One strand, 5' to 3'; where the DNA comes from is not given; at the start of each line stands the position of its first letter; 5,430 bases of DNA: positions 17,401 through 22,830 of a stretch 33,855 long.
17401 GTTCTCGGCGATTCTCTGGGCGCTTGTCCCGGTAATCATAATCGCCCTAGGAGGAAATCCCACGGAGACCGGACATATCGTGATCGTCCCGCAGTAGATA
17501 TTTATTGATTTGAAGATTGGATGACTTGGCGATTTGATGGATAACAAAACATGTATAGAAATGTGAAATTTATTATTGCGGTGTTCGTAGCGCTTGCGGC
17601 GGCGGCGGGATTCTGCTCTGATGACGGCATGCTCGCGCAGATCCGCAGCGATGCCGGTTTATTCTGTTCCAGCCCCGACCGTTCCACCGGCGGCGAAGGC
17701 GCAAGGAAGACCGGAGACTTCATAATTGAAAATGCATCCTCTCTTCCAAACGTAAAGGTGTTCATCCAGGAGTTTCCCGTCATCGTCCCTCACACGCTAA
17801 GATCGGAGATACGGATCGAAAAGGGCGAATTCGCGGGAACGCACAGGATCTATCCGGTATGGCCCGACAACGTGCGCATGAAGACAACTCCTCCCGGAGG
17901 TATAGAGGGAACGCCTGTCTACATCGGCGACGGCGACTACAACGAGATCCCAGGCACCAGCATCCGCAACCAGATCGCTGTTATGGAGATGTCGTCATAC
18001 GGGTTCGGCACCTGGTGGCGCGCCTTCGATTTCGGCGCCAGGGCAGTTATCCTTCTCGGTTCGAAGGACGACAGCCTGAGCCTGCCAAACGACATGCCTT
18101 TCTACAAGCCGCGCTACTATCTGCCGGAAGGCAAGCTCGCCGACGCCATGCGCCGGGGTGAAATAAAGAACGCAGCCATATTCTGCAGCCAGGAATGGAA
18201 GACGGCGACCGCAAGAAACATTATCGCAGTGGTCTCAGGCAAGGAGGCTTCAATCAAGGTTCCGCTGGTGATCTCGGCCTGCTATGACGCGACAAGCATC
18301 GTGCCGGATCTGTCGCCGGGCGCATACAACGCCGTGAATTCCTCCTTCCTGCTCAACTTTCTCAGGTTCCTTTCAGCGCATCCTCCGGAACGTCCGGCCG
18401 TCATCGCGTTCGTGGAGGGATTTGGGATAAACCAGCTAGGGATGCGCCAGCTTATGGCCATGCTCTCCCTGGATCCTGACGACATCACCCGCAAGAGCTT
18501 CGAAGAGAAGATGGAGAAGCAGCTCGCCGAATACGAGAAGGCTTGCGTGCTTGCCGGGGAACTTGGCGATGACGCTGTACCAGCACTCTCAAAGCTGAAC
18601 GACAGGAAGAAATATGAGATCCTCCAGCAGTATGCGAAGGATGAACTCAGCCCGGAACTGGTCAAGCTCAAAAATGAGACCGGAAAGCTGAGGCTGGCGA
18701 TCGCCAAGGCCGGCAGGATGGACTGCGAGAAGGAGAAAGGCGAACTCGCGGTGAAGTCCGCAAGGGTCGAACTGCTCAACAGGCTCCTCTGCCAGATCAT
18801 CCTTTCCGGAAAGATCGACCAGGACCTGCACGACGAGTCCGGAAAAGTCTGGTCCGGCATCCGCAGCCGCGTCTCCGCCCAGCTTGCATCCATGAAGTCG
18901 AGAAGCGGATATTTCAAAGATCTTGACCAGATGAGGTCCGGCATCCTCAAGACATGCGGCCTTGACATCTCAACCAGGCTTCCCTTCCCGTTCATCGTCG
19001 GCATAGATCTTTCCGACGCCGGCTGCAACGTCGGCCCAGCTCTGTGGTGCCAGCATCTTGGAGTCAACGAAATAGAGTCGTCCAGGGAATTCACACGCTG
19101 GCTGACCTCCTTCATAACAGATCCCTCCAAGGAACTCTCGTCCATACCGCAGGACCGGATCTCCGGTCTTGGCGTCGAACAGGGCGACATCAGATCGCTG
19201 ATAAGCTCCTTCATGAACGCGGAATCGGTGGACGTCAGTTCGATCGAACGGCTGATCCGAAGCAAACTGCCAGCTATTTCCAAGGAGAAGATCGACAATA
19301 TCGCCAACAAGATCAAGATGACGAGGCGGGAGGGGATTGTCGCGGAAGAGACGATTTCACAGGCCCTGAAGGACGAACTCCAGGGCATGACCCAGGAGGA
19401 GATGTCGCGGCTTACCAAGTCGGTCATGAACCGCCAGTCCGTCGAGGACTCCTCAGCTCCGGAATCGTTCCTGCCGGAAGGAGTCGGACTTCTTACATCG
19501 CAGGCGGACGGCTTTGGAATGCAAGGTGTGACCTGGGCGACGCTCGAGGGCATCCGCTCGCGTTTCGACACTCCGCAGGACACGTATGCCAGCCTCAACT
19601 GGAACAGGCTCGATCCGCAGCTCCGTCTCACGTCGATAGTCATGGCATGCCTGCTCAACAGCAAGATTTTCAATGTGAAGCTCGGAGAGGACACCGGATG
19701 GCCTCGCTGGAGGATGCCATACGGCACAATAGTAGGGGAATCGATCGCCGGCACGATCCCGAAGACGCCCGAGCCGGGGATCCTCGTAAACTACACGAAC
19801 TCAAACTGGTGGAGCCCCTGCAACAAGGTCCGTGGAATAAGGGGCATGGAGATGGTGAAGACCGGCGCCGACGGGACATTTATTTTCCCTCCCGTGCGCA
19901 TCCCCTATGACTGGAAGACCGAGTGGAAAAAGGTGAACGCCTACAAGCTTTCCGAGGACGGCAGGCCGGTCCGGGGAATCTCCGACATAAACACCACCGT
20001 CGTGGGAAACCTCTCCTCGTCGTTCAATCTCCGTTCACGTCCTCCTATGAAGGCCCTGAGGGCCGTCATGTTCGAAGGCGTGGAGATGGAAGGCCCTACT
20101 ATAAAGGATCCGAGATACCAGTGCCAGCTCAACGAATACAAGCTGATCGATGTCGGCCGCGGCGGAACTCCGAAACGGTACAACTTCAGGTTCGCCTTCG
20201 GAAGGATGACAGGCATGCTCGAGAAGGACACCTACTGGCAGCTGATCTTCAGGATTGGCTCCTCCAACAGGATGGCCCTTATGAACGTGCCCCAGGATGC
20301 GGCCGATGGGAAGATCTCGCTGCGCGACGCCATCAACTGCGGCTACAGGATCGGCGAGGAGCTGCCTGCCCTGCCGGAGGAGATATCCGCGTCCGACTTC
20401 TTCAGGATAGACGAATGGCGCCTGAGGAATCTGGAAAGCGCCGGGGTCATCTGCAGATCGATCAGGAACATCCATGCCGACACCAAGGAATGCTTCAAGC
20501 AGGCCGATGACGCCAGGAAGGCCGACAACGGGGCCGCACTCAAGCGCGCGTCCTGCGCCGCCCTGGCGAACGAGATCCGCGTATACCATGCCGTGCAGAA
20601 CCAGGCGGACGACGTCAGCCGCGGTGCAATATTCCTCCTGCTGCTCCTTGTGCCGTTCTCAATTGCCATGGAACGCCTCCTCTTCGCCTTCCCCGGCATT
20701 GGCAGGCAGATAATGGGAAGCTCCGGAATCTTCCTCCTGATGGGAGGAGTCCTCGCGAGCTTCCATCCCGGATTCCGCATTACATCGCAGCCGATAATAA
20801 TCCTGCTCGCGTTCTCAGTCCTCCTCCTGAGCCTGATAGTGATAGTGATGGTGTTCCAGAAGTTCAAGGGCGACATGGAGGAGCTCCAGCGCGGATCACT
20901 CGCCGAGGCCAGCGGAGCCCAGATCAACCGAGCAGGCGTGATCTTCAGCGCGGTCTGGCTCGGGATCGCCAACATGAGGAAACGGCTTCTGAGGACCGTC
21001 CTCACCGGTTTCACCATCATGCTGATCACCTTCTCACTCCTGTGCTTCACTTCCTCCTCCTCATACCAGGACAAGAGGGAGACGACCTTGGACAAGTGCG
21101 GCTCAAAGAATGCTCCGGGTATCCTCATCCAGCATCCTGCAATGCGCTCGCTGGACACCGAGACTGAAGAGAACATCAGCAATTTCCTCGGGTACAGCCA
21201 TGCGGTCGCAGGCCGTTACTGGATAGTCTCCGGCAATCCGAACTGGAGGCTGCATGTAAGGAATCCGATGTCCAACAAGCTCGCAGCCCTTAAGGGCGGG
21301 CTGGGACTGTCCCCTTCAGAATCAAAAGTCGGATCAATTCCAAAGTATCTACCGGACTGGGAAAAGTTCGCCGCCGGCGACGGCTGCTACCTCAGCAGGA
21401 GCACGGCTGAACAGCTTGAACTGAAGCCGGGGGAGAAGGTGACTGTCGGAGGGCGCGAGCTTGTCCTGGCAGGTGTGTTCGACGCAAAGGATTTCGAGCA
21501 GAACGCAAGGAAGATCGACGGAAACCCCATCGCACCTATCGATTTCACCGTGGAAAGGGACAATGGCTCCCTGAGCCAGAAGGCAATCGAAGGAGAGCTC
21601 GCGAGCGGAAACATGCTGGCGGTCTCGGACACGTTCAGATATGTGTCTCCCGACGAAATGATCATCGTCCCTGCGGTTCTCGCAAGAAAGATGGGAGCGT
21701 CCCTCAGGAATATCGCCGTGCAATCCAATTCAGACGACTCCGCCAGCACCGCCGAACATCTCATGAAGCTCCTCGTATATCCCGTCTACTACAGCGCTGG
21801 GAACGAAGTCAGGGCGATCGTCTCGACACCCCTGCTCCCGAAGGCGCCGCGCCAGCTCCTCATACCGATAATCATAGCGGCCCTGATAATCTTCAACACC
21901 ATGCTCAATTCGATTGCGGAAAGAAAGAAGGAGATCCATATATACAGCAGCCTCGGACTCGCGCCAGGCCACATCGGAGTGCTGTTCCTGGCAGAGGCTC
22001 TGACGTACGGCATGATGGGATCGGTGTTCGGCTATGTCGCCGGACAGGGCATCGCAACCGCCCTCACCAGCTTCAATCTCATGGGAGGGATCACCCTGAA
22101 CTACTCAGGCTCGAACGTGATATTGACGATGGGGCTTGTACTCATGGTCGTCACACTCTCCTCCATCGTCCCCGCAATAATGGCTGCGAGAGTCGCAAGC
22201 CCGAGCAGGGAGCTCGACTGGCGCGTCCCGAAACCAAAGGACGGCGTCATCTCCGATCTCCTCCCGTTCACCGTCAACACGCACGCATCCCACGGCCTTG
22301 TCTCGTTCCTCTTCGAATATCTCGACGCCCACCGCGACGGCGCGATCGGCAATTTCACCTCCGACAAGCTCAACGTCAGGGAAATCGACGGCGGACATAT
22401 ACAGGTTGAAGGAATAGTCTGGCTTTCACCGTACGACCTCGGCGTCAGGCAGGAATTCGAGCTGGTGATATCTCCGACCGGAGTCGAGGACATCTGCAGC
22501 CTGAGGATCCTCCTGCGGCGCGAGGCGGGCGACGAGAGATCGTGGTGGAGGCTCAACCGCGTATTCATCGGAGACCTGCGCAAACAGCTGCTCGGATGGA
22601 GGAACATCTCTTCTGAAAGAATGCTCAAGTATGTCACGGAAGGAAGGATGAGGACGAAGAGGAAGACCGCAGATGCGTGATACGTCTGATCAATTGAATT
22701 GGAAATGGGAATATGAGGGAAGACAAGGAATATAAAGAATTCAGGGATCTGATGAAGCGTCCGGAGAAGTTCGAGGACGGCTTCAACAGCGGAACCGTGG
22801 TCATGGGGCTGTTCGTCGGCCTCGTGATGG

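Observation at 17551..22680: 1709-aa single-chain fusion of a pseudo-peptidase/coiled-coil ectodomain to an FtsX permease: a possible cis-fused analogue of FtsEX-EnvC/PcsB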

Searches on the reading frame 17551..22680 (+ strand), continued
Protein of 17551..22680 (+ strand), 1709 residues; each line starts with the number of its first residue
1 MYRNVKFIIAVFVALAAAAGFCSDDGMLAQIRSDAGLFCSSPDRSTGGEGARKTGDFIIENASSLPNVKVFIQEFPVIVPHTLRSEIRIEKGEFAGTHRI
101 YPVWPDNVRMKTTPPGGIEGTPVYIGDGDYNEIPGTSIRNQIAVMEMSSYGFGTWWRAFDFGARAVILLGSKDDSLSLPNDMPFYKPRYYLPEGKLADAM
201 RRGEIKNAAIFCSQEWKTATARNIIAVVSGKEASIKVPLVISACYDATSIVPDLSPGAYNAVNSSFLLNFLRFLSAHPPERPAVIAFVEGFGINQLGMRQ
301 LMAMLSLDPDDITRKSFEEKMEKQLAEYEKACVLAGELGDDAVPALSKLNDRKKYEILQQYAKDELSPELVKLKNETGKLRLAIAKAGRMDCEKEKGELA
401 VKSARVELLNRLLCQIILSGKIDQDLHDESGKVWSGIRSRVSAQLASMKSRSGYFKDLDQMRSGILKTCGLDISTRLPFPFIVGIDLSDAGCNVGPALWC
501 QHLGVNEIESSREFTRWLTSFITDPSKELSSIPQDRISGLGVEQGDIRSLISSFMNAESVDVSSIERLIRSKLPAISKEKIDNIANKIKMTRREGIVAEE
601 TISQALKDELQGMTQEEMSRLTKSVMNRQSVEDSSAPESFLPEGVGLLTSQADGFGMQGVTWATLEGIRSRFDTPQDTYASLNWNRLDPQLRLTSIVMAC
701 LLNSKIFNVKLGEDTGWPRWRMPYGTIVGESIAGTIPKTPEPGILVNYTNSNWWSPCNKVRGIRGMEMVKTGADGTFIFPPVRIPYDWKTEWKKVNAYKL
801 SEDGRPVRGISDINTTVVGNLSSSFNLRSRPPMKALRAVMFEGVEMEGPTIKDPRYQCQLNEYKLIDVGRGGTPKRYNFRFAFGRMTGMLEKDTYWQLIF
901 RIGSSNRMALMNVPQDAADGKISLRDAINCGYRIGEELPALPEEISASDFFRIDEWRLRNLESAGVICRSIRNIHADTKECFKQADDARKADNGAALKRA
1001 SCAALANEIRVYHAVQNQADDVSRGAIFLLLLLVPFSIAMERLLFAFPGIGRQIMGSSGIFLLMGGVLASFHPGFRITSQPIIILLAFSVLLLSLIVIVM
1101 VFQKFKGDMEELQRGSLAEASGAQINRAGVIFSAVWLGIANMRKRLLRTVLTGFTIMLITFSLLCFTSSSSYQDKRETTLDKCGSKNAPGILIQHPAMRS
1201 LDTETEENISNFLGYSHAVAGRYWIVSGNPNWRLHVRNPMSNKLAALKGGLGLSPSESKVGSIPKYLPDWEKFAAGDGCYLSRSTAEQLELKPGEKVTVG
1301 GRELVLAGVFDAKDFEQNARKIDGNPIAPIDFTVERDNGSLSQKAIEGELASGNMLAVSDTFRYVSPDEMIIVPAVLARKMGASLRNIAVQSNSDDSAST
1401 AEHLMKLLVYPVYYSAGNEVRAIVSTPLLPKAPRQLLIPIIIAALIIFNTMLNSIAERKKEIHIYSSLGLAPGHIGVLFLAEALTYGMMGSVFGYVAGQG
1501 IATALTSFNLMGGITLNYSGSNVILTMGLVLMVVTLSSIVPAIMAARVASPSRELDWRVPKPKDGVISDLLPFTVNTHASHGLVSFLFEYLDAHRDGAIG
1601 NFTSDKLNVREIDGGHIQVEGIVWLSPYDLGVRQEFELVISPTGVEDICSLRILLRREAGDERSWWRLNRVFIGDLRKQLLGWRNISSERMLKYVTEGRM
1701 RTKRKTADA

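Call 69: search_solved_structures(query=A5, max_evalue=0.001, show_alignments=2)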
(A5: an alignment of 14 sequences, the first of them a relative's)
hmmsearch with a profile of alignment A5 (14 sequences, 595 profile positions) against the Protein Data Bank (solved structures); distinct sequences matched with E-value up to 0.001: 20.
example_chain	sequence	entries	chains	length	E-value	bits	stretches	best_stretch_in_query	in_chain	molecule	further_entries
2ek8_A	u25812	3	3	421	6.9e-16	61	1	6-275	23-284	Aminopeptidase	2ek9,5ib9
6hc6_A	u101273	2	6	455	2.8e-15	59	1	4-282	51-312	Aminopeptidase YwaD | Aminopeptidase Y (Arg Lys Leu preference)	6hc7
7tm3_7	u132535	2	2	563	8.4e-10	40.9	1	210-308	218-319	Nicalin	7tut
6w6l_5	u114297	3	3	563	2.2e-08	36.2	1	209-301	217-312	Nicalin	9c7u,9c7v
2anp_A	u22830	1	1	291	4.5e-07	31.9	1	192-278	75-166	leucyl aminopeptidase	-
6wrv_A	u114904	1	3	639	1.9e-06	29.8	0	10-136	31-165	Transferrin receptor protein 1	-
1de4_C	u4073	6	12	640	1.9e-06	29.8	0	10-136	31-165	TRANSFERRIN RECEPTOR | Transferrin receptor protein 1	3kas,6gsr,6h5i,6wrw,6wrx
11rn_A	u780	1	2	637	2e-06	29.8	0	11-136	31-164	Transferrin receptor protein 1, serum form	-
11qc_A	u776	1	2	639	2e-06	29.8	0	11-136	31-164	Transferrin receptor protein 1, serum form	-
3s9l_A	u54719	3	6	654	2.1e-06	29.7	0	10-136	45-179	Transferrin receptor protein 1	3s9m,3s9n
6d03_A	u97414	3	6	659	2.1e-06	29.7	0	10-136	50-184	Transferrin receptor protein 1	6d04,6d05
6okd_A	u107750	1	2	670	2.3e-06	29.6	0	10-136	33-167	Transferrin receptor protein 1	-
1cx8_A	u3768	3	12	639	2.4e-06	29.5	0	10-136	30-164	TRANSFERRIN RECEPTOR PROTEIN | Transferrin receptor protein 1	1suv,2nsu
9gh7_A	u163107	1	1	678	2.5e-06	29.4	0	11-136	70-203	Transferrin receptor protein 1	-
7zqs_B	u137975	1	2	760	3.9e-06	28.8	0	11-136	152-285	Transferrin receptor protein 1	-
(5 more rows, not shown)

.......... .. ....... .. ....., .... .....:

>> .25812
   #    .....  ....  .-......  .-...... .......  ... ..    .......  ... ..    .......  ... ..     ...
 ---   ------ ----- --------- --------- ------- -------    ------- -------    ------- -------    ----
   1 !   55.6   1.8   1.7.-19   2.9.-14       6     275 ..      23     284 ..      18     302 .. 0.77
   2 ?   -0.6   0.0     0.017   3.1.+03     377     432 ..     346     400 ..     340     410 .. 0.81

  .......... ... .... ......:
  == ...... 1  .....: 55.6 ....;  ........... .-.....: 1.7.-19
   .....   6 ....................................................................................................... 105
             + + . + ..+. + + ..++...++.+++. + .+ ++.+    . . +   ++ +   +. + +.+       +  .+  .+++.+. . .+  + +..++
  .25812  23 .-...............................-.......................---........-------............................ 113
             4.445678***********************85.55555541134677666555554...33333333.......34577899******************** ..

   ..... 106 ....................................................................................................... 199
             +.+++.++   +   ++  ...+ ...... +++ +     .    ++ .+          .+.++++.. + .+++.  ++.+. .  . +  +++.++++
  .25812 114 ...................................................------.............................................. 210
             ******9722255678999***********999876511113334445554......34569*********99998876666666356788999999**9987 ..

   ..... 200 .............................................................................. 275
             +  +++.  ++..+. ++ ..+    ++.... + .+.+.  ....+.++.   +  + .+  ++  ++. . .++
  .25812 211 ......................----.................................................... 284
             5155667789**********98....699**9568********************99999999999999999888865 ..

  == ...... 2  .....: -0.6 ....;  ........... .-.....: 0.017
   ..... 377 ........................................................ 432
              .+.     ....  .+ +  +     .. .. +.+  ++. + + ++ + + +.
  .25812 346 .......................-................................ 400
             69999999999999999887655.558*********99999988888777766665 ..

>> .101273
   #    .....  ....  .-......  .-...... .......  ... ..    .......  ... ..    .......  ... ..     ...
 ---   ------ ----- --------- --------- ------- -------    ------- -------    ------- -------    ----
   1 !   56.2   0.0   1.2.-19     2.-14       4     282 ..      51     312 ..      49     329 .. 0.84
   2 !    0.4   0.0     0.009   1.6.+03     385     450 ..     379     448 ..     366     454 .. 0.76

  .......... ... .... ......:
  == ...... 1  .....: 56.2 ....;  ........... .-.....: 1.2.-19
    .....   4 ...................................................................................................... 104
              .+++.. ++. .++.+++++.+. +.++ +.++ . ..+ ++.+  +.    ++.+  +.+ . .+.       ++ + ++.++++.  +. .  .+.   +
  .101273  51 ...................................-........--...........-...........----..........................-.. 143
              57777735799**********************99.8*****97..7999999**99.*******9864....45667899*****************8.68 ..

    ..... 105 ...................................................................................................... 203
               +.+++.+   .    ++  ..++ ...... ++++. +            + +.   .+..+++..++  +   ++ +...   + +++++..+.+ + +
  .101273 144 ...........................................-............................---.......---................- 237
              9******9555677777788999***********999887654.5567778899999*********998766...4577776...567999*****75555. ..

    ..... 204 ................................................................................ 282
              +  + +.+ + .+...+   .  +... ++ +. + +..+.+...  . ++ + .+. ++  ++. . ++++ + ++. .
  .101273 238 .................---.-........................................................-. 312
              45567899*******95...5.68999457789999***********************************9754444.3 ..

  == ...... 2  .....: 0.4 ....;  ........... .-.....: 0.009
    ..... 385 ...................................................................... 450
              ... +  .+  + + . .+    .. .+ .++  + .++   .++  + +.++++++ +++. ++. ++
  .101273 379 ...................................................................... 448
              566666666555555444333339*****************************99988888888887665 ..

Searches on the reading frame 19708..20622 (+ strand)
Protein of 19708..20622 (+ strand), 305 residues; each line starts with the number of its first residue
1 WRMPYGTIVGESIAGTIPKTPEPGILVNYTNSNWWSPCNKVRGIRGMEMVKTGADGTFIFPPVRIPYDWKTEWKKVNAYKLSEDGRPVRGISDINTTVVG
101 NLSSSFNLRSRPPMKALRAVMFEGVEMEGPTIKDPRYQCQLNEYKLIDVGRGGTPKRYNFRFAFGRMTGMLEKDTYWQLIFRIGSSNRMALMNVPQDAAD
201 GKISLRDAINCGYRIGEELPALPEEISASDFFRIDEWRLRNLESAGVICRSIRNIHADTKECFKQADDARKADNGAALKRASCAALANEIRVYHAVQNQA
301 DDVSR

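Call 38: search_protein_families(library=pfam, proteins=[window:19708-20622:+], max_evalue=10)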
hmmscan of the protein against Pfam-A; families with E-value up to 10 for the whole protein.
window:19708-20622:+ (305 aa): 0 families
